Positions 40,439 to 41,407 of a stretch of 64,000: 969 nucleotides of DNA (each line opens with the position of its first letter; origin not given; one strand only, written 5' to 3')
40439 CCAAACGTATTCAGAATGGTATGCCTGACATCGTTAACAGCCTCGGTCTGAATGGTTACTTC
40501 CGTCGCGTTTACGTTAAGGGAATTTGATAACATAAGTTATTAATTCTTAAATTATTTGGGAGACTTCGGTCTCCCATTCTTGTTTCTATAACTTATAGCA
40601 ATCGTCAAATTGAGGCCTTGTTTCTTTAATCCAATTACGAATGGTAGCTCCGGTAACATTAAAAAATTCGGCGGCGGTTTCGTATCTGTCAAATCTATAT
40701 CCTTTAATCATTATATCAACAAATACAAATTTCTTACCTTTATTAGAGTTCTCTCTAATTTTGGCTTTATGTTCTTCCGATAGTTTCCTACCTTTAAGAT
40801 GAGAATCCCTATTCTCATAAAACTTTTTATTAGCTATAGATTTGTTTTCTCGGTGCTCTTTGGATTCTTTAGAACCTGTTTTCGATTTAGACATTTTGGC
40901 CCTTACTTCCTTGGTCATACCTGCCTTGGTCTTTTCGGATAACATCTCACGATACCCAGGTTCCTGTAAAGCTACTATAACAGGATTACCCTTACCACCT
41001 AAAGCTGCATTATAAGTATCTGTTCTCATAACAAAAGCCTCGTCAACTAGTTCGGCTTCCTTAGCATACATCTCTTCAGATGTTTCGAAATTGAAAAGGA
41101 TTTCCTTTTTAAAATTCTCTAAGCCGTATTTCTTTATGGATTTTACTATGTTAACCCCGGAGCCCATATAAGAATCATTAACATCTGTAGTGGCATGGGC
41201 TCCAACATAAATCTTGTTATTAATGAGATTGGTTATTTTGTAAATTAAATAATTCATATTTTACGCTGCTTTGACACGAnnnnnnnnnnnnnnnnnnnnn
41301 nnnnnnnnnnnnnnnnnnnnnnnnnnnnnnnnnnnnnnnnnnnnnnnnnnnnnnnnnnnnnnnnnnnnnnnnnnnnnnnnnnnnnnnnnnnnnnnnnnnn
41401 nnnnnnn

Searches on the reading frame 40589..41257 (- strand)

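Call 97: search_protein_families(library=pfam, proteins=[window:40589-41257:-], max_evalue=0.001)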
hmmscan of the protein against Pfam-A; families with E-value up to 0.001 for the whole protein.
window:40589-41257:- (223 aa): 1 family
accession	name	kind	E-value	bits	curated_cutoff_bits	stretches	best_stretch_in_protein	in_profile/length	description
PF19835.5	SegE_GIY-YIG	-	0.00024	21.7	25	0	29-80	59-110/123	Putative endonuclease segE, GIY-YIG domain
